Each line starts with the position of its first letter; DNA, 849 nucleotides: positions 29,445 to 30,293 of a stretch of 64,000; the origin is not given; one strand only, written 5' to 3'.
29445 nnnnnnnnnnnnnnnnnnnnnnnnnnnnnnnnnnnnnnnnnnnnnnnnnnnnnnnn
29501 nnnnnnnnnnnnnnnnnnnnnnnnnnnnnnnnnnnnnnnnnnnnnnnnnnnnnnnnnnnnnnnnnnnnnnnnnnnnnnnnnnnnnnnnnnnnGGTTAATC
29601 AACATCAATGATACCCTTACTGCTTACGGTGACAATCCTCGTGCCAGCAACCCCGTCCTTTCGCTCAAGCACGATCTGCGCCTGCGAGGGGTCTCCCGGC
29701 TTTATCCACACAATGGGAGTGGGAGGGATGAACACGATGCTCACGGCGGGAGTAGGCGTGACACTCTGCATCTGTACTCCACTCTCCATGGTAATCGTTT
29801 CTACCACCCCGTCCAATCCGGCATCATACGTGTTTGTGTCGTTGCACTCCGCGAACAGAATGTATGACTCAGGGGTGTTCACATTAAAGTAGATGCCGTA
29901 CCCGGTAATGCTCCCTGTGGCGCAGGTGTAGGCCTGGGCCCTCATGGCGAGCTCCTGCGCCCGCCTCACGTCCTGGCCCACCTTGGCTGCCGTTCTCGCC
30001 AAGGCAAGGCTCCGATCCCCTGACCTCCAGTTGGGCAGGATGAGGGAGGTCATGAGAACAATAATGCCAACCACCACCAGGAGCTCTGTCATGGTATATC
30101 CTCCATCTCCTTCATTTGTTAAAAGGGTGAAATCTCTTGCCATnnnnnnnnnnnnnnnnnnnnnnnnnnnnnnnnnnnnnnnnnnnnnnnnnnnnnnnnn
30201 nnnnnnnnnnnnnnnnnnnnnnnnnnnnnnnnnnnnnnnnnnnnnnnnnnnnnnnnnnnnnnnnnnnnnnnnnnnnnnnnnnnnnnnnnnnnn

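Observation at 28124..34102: Minor-pilin-like operon (H-I-J-K order) headed by a ~1,260-1,330-aa PKD/Ig-like surface protein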

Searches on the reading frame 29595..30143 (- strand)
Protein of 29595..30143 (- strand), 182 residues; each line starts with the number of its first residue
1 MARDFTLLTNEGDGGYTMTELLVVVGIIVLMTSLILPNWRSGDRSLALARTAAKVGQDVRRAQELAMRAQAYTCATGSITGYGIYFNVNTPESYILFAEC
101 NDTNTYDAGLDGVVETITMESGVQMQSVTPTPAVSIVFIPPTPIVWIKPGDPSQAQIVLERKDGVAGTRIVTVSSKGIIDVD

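Call 5: search_protein_families(library=pfam, proteins=[window:29595-30143:-], max_evalue=0.1)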
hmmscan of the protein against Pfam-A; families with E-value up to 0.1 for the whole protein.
window:29595-30143:- (182 aa): 0 families

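Call 6: search_protein_families(library=ncbifam, proteins=[window:29595-30143:-], max_evalue=0.1)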
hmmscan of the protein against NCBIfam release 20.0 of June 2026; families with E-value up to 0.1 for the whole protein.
window:29595-30143:- (182 aa): 8 families
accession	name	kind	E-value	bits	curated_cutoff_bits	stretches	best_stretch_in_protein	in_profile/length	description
NF041013.1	T4P_ComGE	equivalog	1.3e-06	28.4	49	1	15-71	5-61/83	competence type IV pilus minor pilin ComGE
NF007800.0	PRK10506.1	equivalog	6.6e-05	22.8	158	1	13-68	8-63/163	prepilin peptidase-dependent protein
TIGR02596.1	TIGR02596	subfamily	0.00098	19.2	70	1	16-69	1-54/196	Verru_Chthon cassette protein D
NF040982.1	ComGD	equivalog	0.0024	18.3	70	1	15-73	3-61/139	competence type IV pilus minor pilin ComGD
TIGR01708.2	typeII_sec_gspH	equivalog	0.0058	16.6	80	1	15-67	3-55/169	type II secretion system minor pseudopilin GspH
TIGR02532.1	IV_pilin_GFxxxE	domain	0.014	15.2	16.3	1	15-35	3-23/24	prepilin-type N-terminal cleavage/methylation domain-containing protein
NF007862.0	PRK10574.1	equivalog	0.022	14.9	138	1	14-48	5-39/145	prepilin peptidase-dependent pilin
TIGR01710.1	typeII_sec_gspG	equivalog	0.029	14.4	88.85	1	15-42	2-29/134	type II secretion system major pseudopilin GspG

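Call 18: find_homologous_proteins(query=window:29595-30143:-, max_evalue=0.001)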
Query window:29595-30143:- (182 aa): 49 proteins with E <= 0.001 among 278 candidates.
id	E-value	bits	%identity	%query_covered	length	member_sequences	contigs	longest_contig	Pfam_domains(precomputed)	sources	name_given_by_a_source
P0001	1.6e-113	394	100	100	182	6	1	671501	-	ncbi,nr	ncbi:prepilin-type N-terminal cleavage/methylation domain-containing protein [Patescibacteria group 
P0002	9.9e-78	278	69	100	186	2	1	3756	-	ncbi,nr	ncbi:MAG: type II secretion system protein [bacterium]|nr:type II secretion system protein [bacteriu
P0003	3.5e-71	257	65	93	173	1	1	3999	PF07963.18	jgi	-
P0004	5.9e-71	256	73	87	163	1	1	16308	-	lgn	-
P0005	6.5e-69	249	65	92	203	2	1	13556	-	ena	-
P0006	6.7e-68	246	58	100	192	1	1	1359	-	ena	-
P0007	6.4e-67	243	61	93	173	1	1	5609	PF07963.18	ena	-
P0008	3.6e-65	237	60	93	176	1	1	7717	PF07963.18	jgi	-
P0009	7.1e-65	236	63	92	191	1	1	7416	-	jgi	-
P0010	1.2e-64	235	58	100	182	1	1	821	PF07963.18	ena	-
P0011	2.5e-64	234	61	92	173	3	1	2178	-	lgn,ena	-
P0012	4.8e-64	233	62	93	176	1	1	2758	PF07963.18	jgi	-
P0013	6.1e-63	230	58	97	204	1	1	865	-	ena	-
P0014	2.2e-62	228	58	100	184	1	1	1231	-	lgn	-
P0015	3.5e-62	227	56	97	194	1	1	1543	-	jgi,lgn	-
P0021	7.2e-59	216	57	95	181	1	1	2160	PF07963.18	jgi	-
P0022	7.9e-59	216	56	97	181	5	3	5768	PF07963.18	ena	-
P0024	1.1e-58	216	56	97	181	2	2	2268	PF07963.18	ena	-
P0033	1.0e-54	203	56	92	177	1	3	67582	-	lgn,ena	-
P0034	2.3e-54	202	57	92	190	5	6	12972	-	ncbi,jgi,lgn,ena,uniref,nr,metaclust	ncbi:MAG: hypothetical protein A3D64_02140 [Candidatus Wildermuthbacteria bacterium RIFCSPHIGHO2_02_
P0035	3.8e-54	201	51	100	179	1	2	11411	PF07963.18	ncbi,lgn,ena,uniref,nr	ncbi:MAG TPA: type II secretion system protein [candidate division CPR3 bacterium]|uniref:Type II se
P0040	1.2e-42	164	46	100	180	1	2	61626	-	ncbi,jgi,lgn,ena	-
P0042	8.7e-41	158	50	92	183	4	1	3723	PF07963.18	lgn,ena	-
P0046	4.4e-24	103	35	95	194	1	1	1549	PF07963.18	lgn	-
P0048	7.3e-24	102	38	99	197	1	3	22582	PF07963.18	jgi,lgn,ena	-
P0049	3.6e-20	90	37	95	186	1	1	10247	PF07963.18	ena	-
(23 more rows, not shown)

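Call 20: find_encoding_contigs(protein=P0001, flank=10000, max_places=3)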
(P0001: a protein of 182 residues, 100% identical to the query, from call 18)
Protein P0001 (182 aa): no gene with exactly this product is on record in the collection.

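Call 21: find_encoding_contigs(protein=P0033, flank=10000, max_places=2)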
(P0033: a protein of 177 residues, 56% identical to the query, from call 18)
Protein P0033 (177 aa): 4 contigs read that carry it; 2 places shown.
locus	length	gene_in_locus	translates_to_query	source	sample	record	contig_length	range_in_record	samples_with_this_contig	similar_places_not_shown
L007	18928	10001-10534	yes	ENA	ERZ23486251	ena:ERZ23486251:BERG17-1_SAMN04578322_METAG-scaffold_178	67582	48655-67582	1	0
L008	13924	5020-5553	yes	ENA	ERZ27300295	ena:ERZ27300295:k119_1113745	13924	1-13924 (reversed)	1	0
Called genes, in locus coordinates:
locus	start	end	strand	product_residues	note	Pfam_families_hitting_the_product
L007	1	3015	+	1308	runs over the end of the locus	-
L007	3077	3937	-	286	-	-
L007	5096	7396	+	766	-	PF25788:Ig_Rha78A_N (weak), PF00801:PKD, PF18911:PKD_4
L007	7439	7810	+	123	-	PF05635:23S_rRNA_IVP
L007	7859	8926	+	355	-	PF00801:PKD, PF18911:PKD_4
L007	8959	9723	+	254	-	PF18895:T4SS_pilin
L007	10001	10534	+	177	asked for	-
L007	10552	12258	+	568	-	PF07963:N_methyl (weak)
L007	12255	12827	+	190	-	-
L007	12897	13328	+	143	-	-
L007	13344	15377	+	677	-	PF22745:Nlig-Ia, PF01653:DNA_ligase_aden, PF03120:OB_DNA_ligase, PF03119:DNA_ligase_ZBD, PF12826:HHH_2, PF14520:HHH_5, PF00533:BRCT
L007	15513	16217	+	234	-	-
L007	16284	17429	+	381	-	PF01098:FTSW_RODA_SPOVE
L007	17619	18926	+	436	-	?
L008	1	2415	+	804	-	?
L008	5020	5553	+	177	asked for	-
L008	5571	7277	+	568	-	PF07963:N_methyl (weak)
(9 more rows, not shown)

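Call 22: find_encoding_contigs(protein=P0040, flank=10000, max_places=2)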
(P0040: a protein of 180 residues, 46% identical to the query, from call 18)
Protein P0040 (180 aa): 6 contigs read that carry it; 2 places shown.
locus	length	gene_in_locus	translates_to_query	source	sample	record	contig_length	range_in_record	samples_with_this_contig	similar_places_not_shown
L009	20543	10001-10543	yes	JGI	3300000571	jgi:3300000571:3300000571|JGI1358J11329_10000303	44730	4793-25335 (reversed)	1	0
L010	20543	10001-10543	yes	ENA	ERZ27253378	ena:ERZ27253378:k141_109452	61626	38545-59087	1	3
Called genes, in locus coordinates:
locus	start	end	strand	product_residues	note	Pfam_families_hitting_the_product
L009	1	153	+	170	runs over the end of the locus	PF04350:PilO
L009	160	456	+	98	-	-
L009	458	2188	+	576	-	PF05157:MshEN, PF00437:T2SSE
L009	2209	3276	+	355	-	PF00437:T2SSE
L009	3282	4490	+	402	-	PF28597:T2SSF_N, PF00482:T2SSF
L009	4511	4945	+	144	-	PF07963:N_methyl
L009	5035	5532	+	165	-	PF07963:N_methyl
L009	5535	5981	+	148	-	PF07963:N_methyl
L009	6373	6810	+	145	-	PF01478:Peptidase_A24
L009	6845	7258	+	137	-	-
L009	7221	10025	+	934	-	PF13750:Big_3_3 (faint), PF13290:CHB_HEX_C_1 (weak), PF25788:Ig_Rha78A_N, PF00801:PKD, PF18911:PKD_4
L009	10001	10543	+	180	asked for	-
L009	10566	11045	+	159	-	-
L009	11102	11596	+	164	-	-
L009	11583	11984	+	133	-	-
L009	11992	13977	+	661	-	PF22745:Nlig-Ia, PF01653:DNA_ligase_aden, PF03120:OB_DNA_ligase, PF03119:DNA_ligase_ZBD, PF14520:HHH_5 (faint), PF12826:HHH_2, PF00533:BRCT, PF12738:PTCB-BRCT, +1 more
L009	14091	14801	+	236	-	-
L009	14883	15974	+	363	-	PF01098:FTSW_RODA_SPOVE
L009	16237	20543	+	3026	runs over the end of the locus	-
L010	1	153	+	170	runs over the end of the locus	PF04350:PilO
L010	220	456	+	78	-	-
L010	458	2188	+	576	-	PF05157:MshEN, PF00437:T2SSE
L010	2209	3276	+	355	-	PF00437:T2SSE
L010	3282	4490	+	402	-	PF28597:T2SSF_N, PF00482:T2SSF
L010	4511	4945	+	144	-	PF07963:N_methyl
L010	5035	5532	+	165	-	PF07963:N_methyl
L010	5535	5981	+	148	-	PF07963:N_methyl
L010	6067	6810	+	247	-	PF06750:A24_N_bact, PF01478:Peptidase_A24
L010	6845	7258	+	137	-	-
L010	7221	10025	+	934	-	PF13750:Big_3_3 (faint), PF13290:CHB_HEX_C_1 (weak), PF25788:Ig_Rha78A_N, PF00801:PKD, PF18911:PKD_4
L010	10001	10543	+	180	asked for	-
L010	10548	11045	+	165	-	-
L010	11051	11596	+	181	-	PF07963:N_methyl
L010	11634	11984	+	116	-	-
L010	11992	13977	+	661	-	PF22745:Nlig-Ia, PF01653:DNA_ligase_aden, PF03120:OB_DNA_ligase, PF03119:DNA_ligase_ZBD, PF14520:HHH_5 (faint), PF12826:HHH_2, PF00533:BRCT, PF12738:PTCB-BRCT, +1 more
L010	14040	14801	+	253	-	-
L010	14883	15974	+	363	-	PF01098:FTSW_RODA_SPOVE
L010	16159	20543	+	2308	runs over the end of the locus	?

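Call 24: find_encoding_contigs(protein=P0048, flank=10000, max_places=1)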
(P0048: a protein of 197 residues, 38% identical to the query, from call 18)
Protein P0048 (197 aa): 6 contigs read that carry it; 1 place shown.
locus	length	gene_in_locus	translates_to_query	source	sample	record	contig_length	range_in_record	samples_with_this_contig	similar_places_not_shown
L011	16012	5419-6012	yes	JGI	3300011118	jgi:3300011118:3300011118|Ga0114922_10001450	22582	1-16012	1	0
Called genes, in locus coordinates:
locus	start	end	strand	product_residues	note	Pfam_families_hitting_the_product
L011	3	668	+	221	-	?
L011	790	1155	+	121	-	PF00072:Response_reg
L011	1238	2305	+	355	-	PF00437:T2SSE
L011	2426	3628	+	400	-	PF28597:T2SSF_N (weak), PF00482:T2SSF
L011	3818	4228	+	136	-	PF07963:N_methyl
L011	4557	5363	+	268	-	PF06750:A24_N_bact, PF01478:Peptidase_A24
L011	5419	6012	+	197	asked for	PF07963:N_methyl (weak)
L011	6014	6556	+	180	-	PF07963:N_methyl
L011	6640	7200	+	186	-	PF07963:N_methyl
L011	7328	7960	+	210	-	PF04011:LemA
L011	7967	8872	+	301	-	PF01435:Peptidase_M48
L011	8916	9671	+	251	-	PF13453:Zn_ribbon_TFIIB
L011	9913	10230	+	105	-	-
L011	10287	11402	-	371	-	PF13439:Glyco_transf_4, PF00534:Glycos_transf_1, PF13692:Glyco_trans_1_4, PF13524:Glyco_trans_1_2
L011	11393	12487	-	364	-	PF13439:Glyco_transf_4, PF00534:Glycos_transf_1, PF13692:Glyco_trans_1_4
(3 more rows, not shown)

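Call 25: find_encoding_contigs(protein=P0034, flank=10000, max_places=1)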
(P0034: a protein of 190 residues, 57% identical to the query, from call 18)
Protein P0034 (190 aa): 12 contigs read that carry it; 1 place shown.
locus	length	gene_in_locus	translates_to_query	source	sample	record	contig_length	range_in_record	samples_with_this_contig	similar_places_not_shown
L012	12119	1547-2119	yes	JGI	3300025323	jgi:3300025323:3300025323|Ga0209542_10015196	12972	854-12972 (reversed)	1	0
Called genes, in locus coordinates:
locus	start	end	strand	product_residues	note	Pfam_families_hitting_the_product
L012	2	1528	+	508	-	?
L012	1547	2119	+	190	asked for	-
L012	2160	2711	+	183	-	PF07963:N_methyl (weak)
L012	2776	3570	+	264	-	PF05635:23S_rRNA_IVP, PF07963:N_methyl (weak)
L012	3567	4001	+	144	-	-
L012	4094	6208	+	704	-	PF22745:Nlig-Ia, PF01653:DNA_ligase_aden, PF03120:OB_DNA_ligase, PF03119:DNA_ligase_ZBD, PF14520:HHH_5 (faint), PF12826:HHH_2, PF00533:BRCT, PF12738:PTCB-BRCT (weak)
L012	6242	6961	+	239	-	PF01797:Y1_Tnp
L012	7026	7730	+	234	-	-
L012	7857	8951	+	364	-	PF01098:FTSW_RODA_SPOVE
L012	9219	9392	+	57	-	-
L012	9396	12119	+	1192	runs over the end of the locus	?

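Call 26: find_encoding_contigs(protein=P0035, flank=10000, max_places=1)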
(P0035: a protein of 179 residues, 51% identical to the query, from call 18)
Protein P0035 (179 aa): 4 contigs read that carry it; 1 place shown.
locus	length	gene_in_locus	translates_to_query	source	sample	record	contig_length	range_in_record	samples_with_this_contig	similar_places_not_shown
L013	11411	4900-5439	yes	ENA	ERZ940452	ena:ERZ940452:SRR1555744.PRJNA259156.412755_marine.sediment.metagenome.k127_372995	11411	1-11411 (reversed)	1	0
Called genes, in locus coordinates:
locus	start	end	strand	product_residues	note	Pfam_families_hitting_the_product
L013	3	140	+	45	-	?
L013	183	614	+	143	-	-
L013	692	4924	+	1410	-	PF19077:Big_13, PF25788:Ig_Rha78A_N, PF00801:PKD, PF18911:PKD_4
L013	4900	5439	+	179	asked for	PF07963:N_methyl (weak)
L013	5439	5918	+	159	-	PF07963:N_methyl (weak)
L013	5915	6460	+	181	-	PF07963:N_methyl (weak)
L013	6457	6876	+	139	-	-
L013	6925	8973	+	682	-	PF22745:Nlig-Ia, PF01653:DNA_ligase_aden, PF03120:OB_DNA_ligase, PF03119:DNA_ligase_ZBD, PF00633:HHH (faint), PF12826:HHH_2, PF14520:HHH_5, PF00533:BRCT, +1 more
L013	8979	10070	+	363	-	PF01098:FTSW_RODA_SPOVE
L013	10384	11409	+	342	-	?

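Call 27: find_encoding_contigs(protein=P0049, flank=10000, max_places=1)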
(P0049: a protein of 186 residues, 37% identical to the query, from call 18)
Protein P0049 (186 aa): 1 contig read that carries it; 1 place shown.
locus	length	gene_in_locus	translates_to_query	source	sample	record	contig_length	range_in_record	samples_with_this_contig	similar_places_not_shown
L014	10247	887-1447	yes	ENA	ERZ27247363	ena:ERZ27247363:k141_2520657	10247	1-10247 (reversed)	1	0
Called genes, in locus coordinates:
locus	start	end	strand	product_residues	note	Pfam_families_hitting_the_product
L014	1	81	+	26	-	?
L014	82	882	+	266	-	PF06750:A24_N_bact, PF11992:TgpA_N (weak), PF01478:Peptidase_A24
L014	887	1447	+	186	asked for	PF07963:N_methyl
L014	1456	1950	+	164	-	PF07963:N_methyl (weak)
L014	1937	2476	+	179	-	PF07963:N_methyl (weak)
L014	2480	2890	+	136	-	-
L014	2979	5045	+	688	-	PF22745:Nlig-Ia, PF01653:DNA_ligase_aden, PF03120:OB_DNA_ligase, PF03119:DNA_ligase_ZBD, PF14520:HHH_5 (faint), PF12826:HHH_2, PF00533:BRCT, PF12738:PTCB-BRCT (weak)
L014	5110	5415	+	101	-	PF02686:GatC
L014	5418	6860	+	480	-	PF01425:Amidase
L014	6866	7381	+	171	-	-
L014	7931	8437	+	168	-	-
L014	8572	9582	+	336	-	PF02912:Phe_tRNA-synt_N, PF01409:tRNA-synt_2d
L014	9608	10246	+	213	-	?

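Call 32: search_solved_structures(query=A1, max_evalue=1)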
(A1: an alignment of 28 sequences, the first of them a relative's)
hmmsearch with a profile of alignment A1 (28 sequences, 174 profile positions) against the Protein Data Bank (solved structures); distinct sequences matched with E-value up to 1: 23.
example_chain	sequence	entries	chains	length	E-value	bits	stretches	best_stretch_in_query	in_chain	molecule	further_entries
9laa_A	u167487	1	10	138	8.5e-07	32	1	1-33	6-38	Type IV pilin protein PilA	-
9egp_A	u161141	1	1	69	1.2e-06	31.5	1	3-37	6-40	Geopilin domain 1 protein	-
7tgg_A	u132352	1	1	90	3.4e-06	30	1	3-44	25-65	Geopilin domain 1 protein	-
6xxd_A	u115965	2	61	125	0.00023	24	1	8-72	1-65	PilA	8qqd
2m7g_A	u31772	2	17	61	0.00035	23.5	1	8-46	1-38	Geopilin domain 1 protein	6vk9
6gv9_A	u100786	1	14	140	0.00046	23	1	8-41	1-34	Prepilin peptidase-dependent protein D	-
8tob_GA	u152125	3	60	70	0.0014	21.5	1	9-48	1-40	Fimbrial protein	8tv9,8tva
9lab_B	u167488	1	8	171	0.0052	19.6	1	2-31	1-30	MSHA major pilin subunit MshA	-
8tum_e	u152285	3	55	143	0.0058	19.5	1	8-33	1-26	Type IV major pilin protein PilA | Pilin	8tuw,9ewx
8tj2_C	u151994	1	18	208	0.006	19.4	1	8-33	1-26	Type IV major pilin protein PilA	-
1oqw_A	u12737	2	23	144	0.0074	19.1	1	8-33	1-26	Fimbrial protein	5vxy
8pfb_G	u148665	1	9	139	0.02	17.8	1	8-42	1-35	Type IV pilin PilE1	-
5kua_A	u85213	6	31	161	0.021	17.6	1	8-34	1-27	pilin | Neisseria meningitidis PilE variant SB-GATDH | Neisseria meningitidis PilE, SB-DATDH variant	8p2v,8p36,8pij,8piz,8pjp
8p3b_A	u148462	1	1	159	0.022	17.6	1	8-34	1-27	Fimbrial protein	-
2hi2_A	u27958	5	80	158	0.024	17.4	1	8-34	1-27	Fimbrial protein | PilA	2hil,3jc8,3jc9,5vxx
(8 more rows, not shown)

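Call 36: find_related_loci(query=A1, collection=genome_contigs, flank=10000)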
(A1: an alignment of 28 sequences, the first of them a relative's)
Query A1 (182 aa) in genome_contigs; peptide patterns used: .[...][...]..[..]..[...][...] (x = any residue, [..] = any of these).
67 stretches matched a pattern; 36 encode a relative of the query (tblastn E <= 1e-3); 36 distinct loci.
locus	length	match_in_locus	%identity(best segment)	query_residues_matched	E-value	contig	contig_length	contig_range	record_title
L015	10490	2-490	57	20-182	1e-60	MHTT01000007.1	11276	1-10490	MAG: Candidatus Wildermuthbacteria bacterium RIFCSPHIGHO2_01_FULL_49_22b rifcsphigho2_01_scaffold_14576, whole genome sh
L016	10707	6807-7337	54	15-182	1e-59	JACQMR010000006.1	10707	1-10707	MAG: Candidatus Wildermuthbacteria bacterium isolate NC_groundwater_1234_Ag_S-0.1um_49_67 S_p1_S3_coassembly_k141_677794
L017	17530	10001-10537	50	1-182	2e-59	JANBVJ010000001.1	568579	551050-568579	MAG: Patescibacteria group bacterium isolate AMOR_Bin_143 NODE_1_length_568579_cov_27.069264, whole genome shotgun seque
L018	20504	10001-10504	40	7-179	2e-39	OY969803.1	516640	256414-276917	MAG: uncultured bacterium isolate MFD04408.bin.2.92 genome assembly, chromosome: 1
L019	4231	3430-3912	41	15-181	2e-33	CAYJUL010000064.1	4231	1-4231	MAG TPA_asm: uncultured Candidatus Saccharibacteria bacterium isolate ERP125453_co1_295 genome assembly, contig: NODE_29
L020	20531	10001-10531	38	5-182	1e-30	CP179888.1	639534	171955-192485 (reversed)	MAG: Candidatus Nealsonbacteria bacterium isolate ER9H13parc1 chromosome, complete genome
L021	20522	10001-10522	37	3-181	1e-29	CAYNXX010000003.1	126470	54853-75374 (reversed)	MAG TPA_asm: uncultured Candidatus Saccharibacteria bacterium isolate SRP093762_co1_181 genome assembly, contig: NODE_81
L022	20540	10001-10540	34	7-182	8e-28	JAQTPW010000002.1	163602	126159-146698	MAG: Candidatus Paceibacterota bacterium isolate STB_125 NODE_220_length_163602_cov_4.605236_Sandtown_B, whole genome sh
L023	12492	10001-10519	39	10-182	3e-29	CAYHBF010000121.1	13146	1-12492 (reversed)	MAG TPA_asm: uncultured Candidatus Saccharibacteria bacterium isolate ERP119294_co2_146 genome assembly, contig: k141_13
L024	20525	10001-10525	37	15-182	1e-28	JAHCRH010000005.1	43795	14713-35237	MAG: Patescibacteria group bacterium isolate CR_Bin_053 NODE_5_length_43795_cov_12.140263, whole genome shotgun sequence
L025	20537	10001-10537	39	12-182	1e-28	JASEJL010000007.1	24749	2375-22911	MAG: Patescibacteria group bacterium isolate Yes71-31 NODE_459_length_24749_cov_35.570503, whole genome shotgun sequence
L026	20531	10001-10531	33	15-182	2e-28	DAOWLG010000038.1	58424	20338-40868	MAG TPA_asm: Candidatus Nealsonbacteria bacterium isolate CSMAG_2115 CSMAG_2115_k141_307257_length_58424_cov_44.9834, wh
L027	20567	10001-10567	33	3-182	2e-26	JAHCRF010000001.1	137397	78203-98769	MAG: Patescibacteria group bacterium isolate CR_Bin_039 NODE_1_length_137397_cov_18.541407, whole genome shotgun sequenc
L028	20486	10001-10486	35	15-182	4e-28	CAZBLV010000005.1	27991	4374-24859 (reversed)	MAG TPA_asm: uncultured Candidatus Saccharibacteria bacterium isolate SRP067234_co1_8 genome assembly, contig: k99_66805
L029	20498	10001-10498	35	15-182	6e-28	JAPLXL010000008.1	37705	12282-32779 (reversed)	MAG: Candidatus Nealsonbacteria bacterium isolate LacPavin_0920_SED4_MAG_36_17 LacPavin_0920_SED4_scaffold_4247, whole g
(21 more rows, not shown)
